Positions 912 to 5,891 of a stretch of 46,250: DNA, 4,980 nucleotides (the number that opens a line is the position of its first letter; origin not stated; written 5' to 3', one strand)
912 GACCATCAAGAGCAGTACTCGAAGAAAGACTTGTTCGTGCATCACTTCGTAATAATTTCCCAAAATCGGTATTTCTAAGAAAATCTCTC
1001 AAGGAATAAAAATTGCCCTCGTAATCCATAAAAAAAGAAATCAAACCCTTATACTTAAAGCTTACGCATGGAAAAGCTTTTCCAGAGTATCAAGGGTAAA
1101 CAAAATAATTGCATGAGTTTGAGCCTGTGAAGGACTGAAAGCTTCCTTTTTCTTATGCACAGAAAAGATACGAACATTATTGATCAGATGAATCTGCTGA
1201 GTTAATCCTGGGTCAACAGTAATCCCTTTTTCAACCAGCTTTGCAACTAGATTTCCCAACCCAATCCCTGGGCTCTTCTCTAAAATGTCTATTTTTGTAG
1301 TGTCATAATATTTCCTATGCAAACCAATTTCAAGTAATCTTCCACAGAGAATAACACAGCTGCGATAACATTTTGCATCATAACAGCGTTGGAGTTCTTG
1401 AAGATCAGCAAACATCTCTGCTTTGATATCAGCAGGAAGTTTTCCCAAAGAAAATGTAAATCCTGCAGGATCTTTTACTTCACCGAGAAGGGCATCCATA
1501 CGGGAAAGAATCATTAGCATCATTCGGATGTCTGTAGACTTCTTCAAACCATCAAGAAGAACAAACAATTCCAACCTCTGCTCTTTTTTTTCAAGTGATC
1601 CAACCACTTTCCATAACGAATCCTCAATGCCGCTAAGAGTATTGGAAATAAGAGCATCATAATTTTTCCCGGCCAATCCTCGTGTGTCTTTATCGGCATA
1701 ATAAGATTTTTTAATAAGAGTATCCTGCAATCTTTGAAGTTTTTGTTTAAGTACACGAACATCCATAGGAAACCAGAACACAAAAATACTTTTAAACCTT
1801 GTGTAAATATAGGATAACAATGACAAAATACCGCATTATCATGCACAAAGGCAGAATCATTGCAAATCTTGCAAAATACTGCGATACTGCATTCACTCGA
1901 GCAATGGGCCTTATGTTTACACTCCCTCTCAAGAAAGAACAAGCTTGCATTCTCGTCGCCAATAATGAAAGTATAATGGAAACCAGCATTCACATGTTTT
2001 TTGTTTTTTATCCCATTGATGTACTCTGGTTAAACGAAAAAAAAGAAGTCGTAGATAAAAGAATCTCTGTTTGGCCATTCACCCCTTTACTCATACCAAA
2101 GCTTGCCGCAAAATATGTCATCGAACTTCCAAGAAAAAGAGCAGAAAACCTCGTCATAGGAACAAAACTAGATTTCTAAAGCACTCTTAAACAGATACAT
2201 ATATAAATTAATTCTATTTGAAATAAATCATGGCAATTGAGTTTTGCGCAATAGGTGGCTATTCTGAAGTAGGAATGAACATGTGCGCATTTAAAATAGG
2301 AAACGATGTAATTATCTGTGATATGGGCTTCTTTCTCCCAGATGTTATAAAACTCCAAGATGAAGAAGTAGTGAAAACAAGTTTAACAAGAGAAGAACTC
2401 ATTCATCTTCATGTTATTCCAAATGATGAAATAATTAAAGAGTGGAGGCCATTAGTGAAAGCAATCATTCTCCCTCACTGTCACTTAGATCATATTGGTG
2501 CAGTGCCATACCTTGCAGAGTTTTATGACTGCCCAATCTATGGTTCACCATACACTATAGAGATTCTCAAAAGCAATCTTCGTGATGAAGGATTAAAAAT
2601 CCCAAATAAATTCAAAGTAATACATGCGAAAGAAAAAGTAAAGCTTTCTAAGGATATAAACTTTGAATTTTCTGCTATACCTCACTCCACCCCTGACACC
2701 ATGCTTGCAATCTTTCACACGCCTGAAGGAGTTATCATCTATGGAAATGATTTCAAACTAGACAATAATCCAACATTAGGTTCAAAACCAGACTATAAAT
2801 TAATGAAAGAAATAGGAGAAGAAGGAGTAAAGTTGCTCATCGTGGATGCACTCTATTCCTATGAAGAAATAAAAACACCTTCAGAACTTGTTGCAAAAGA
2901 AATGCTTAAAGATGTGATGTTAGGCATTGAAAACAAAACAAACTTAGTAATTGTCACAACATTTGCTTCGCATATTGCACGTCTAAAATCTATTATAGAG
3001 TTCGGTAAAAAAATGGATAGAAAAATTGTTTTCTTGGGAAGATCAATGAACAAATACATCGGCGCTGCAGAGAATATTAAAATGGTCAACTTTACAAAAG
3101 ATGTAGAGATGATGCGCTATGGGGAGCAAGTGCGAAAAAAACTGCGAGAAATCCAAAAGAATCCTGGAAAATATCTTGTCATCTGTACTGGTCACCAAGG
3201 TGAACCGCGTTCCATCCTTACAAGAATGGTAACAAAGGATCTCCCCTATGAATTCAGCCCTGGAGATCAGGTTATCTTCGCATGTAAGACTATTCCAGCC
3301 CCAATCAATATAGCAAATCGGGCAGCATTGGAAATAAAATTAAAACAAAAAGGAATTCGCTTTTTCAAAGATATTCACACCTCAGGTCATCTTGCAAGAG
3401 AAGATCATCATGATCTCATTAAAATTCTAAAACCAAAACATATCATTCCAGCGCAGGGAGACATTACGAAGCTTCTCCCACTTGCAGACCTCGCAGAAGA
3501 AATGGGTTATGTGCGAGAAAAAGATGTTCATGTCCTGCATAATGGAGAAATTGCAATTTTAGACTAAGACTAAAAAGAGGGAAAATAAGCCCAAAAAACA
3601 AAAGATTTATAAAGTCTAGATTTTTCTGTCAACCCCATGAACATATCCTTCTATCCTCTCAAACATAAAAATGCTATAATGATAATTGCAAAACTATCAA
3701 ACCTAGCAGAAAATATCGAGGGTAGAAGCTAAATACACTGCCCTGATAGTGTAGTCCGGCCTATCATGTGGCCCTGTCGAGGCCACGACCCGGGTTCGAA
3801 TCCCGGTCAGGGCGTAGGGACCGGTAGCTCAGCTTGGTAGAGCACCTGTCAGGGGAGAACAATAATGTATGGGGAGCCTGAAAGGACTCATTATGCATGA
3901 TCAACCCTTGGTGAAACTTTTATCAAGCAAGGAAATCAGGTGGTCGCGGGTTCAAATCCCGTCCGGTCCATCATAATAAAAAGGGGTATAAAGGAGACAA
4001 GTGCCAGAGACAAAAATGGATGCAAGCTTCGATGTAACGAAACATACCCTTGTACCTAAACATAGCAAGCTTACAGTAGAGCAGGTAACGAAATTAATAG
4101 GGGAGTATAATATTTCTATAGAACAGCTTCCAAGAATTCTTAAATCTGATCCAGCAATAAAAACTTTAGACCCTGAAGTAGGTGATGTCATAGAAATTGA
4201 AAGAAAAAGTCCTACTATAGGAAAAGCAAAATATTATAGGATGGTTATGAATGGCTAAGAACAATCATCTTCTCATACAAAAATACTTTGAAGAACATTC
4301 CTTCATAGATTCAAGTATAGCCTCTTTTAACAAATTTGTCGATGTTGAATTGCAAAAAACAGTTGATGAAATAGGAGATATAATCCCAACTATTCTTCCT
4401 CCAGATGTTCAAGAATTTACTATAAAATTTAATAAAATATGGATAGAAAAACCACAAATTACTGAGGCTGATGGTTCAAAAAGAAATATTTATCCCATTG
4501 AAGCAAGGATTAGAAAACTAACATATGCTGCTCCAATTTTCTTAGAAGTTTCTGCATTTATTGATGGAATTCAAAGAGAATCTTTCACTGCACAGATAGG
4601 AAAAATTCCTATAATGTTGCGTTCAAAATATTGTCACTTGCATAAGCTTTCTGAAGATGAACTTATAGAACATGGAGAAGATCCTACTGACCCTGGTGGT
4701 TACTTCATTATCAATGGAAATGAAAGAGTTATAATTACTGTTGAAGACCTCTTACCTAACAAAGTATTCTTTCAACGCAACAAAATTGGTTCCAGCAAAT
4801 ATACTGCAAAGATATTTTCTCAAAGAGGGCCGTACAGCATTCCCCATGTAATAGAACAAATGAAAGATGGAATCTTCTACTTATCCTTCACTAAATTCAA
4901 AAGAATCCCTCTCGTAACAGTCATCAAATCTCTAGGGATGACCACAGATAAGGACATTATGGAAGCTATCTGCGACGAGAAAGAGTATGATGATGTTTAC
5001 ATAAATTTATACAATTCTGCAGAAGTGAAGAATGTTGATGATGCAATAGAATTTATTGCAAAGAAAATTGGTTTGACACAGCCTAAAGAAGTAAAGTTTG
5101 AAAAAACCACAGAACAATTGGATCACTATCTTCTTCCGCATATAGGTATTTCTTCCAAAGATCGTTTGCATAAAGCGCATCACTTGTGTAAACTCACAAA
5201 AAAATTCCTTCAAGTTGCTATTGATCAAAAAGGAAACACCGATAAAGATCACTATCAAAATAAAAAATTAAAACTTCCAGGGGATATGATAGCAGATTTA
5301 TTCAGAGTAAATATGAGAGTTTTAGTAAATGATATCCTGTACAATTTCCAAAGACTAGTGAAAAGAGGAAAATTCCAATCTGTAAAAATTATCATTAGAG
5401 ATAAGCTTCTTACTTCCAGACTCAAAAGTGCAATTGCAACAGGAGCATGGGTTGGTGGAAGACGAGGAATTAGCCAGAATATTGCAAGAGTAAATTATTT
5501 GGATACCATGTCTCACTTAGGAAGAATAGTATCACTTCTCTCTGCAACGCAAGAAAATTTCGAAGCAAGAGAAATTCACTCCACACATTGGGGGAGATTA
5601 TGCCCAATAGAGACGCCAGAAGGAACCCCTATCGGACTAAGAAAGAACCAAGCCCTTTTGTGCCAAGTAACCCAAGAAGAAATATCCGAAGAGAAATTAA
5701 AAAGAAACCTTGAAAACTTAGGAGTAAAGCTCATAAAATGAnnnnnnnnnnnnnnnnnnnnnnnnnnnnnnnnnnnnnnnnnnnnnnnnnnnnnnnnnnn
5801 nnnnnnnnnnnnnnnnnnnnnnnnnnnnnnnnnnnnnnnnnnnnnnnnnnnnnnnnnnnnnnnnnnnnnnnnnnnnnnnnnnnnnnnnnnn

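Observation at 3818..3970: tRNA-Lys(UUU) gene split by two introns, one at non-canonical position 30/31, with overlapping bulge-helix-bulge folds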

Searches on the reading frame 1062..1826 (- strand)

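Call 15: search_protein_families(library=pfam, proteins=[window:1062-1826:-])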
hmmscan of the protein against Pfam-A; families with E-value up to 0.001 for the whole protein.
window:1062-1826:- (254 aa): 1 family
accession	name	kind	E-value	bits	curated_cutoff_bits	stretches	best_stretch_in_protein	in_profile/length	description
PF13643.11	DUF4145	-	0.0002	21.8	23.1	1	144-228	2-74/88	Domain of unknown function (DUF4145)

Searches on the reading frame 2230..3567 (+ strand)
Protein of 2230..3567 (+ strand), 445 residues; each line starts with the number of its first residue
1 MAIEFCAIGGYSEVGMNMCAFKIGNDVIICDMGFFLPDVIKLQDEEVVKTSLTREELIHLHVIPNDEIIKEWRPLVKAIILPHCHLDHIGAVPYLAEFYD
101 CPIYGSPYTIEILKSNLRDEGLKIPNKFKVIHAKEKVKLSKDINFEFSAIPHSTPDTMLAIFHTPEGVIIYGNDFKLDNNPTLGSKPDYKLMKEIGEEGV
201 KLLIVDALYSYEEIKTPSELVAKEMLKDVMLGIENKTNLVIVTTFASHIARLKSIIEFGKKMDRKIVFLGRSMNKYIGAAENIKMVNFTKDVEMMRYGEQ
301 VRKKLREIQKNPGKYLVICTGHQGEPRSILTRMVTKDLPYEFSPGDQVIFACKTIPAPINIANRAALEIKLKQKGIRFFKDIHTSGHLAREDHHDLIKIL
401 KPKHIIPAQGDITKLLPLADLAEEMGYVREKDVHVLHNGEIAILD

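Call 15: search_protein_families(library=pfam, proteins=[window:2230-3567:+])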
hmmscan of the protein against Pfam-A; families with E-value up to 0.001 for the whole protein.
window:2230-3567:+ (445 aa): 5 families
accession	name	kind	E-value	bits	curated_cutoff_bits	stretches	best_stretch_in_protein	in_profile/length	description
PF22505.1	RNase_J_b_CASP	-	4.4e-23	81.9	27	1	240-357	4-114/126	Ribonuclease J, beta-CASP domain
PF00753.33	Lactamase_B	-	4.5e-09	37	22.7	1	76-186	44-161/196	Metallo-beta-lactamase superfamily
PF07521.17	RMMBL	-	5e-08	33.3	21.6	1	380-434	9-61/63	Zn-dependent metallo-hydrolase RNA specificity domain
PF12706.13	Lactamase_B_2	-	1.9e-07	31.3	27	1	75-214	30-172/200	Beta-lactamase superfamily domain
PF02112.21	PDEase_II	-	0.001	18.7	23.7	0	76-119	83-134/340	cAMP phosphodiesterases class-II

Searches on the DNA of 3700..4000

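Call 53: search_rna_families(source=window, start=3700, end=4000, threshold=evalue, max_evalue=1)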
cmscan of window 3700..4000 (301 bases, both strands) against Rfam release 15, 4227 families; matches with E-value up to 1: 10.
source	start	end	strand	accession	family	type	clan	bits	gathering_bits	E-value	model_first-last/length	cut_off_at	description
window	3740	3814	+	RF00005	tRNA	Gene; tRNA;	CL00001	57.3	29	4.7e-12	1-71/71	no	tRNA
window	3818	3970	+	RF00005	tRNA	Gene; tRNA;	CL00001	49.9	29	5.2e-10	1-71/71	no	tRNA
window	3787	3843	+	RF02553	YrlA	Gene; sRNA;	-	30.3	69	7.2e-05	28-81/114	no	Y RNA-like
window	3771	3813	+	RF01684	mascRNA-menRNA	Gene;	-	18.4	42.5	0.27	1-56/56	no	MALAT1-associated small cytoplasmic RNA/MEN beta RNA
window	3769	3817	+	RF03357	mir-1842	Gene; miRNA;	-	17.6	81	0.86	1-60/60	no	mir-1842 microRNA precursor family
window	3910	4000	+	RF04321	tmRNA_permuted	Gene;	-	14.9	47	0.39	1-86/213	3'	permuted transfer-messenger RNA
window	3765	3812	-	RF03012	Mu-gpT-DE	Gene; sRNA;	-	14.9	49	0.66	1-53/53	no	Mu-gpT-DE RNA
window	3788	3938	+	RF02482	GlsR19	Gene; snRNA; snoRNA; HACA-box;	-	14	100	0.52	1-150/150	no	Small nucleolar RNA GlsR19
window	3729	3969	+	RF00230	T-box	Cis-reg; leader;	-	13.6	93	0.65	1-219/219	no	T-box leader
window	3899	3978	-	RF01123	sR35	Gene; snRNA; snoRNA; CD-box;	-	13.2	60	0.62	1-57/57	no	Small nucleolar RNA sR35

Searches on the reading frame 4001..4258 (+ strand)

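Call 15: search_protein_families(library=pfam, proteins=[window:4001-4258:+])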
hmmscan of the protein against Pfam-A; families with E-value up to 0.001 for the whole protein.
window:4001-4258:+ (85 aa): 1 family
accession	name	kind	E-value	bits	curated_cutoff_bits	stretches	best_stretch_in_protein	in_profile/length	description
PF01191.24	RNA_pol_Rpb5_C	-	2.5e-27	94.9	23.5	1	10-82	1-73/73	RNA polymerase Rpb5, C-terminal domain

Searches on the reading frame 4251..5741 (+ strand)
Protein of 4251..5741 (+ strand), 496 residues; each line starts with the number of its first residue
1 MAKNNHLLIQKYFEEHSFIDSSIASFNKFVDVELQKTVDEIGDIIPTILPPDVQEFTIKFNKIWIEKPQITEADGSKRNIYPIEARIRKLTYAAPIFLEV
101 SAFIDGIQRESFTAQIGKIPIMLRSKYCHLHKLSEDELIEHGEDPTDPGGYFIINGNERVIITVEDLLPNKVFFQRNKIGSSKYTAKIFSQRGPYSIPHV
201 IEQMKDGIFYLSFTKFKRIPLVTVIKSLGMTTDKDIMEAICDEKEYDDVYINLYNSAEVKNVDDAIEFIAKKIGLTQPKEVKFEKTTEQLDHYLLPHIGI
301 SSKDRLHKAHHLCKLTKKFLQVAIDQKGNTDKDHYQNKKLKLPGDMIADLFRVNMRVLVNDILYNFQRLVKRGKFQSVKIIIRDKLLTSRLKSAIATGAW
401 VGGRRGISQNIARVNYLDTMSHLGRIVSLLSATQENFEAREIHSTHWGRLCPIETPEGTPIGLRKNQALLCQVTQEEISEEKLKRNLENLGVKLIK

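Call 7: find_encoding_contigs(protein=window:4251-5741:+, flank=3000, max_places=8)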
Protein window:4251-5741:+ (496 aa): no gene with exactly this product is on record in the collection.

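Call 9: find_related_loci(query=window:4251-5741:+, collection=genome_contigs, flank=4000)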
Query window:4251-5741:+ (496 aa) in genome_contigs; peptide patterns used: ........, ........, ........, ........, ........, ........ (x = any residue, [..] = any of these).
462 stretches matched a pattern; 355 encode a relative of the query (tblastn E <= 1e-3); the best 80 are kept; 80 distinct loci.
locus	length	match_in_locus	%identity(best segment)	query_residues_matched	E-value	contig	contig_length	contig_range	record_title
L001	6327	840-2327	91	1-496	0e+0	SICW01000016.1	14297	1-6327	MAG: Candidatus Woesearchaeota archaeon isolate Baikal-deep-G139 BACOMB-DPANN-C45, whole genome shotgun sequence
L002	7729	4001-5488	90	1-496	0e+0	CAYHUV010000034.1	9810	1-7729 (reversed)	MAG TPA_asm: Candidatus Woesearchaeota archaeon isolate ERP119705_co15_602 genome assembly, contig: NODE_8215_length_981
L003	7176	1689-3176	90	1-496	0e+0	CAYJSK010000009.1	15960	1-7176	MAG TPA_asm: Candidatus Woesearchaeota archaeon isolate ERP125453_co1_324 genome assembly, contig: NODE_3789_length_1596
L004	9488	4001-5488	90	1-496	0e+0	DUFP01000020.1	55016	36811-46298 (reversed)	MAG TPA_asm: Nanoarchaeota archaeon isolate UBA10136 contig_10571, whole genome shotgun sequence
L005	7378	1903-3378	87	5-496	0e+0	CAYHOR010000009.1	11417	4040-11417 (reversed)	MAG TPA_asm: Candidatus Woesearchaeota archaeon isolate ERP119705_co14_558 genome assembly, contig: NODE_7534_length_114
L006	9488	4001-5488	85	1-496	0e+0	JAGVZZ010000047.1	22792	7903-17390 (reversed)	Candidatus Woesearchaeota archaeon isolate RIFOXYB1_FULL_31_16 rifoxyb1_full_scaffold_1622, whole genome shotgun sequenc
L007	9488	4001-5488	85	1-496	0e+0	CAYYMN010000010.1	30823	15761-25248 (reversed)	MAG TPA_asm: Candidatus Woesearchaeota archaeon isolate binchicken_co191_122 genome assembly, contig: NODE_1193_length_3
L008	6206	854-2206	91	1-451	0e+0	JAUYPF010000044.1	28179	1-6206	MAG: bacterium isolate C4_metabat.bin.111 C4_k141_505226, whole genome shotgun sequence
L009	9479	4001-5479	83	4-496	0e+0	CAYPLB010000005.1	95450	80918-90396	MAG TPA_asm: Candidatus Woesearchaeota archaeon isolate SRP077602_co5_420 genome assembly, contig: NODE_787_length_95450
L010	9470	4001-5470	80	7-496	0e+0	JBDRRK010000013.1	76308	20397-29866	MAG: archaeon isolate MEGAHIT-group-2.92 k141_114055, whole genome shotgun sequence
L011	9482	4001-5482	78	1-496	0e+0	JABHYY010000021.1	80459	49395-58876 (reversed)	MAG: archaeon isolate SI047_bin70 k141_583053, whole genome shotgun sequence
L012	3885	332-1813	79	1-496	0e+0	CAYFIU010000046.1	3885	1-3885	MAG TPA_asm: Candidatus Woesearchaeota archaeon isolate ERP003628_co1_89 genome assembly, contig: NODE_24834_length_3885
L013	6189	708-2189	75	3-496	0e+0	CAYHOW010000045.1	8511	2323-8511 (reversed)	MAG TPA_asm: Candidatus Woesearchaeota archaeon isolate ERP119705_co14_579 genome assembly, contig: NODE_12794_length_85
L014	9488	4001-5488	76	1-496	0e+0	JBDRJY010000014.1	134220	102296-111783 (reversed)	MAG: archaeon isolate MEGAHIT-group-1.682 k141_9127934, whole genome shotgun sequence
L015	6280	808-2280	74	6-496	0e+0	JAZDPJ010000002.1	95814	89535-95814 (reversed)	MAG: archaeon isolate MEGAHIT-group-0.828 k141_11732307, whole genome shotgun sequence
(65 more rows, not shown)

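Call 15: search_protein_families(library=pfam, proteins=[window:4251-5741:+])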
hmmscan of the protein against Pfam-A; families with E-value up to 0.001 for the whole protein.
window:4251-5741:+ (496 aa): 3 families
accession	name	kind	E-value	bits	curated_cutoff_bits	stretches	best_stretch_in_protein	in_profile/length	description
PF04563.20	RNA_pol_Rpb2_1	-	3.8e-52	177.2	28.2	1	21-388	5-202/203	RNA polymerase beta subunit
PF04565.21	RNA_pol_Rpb2_3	-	3.7e-22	78.7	21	1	411-473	3-68/68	RNA polymerase Rpb2, domain 3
PF04561.19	RNA_pol_Rpb2_2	-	1.4e-18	67.6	21.7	1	177-341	14-190/190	RNA polymerase Rpb2, domain 2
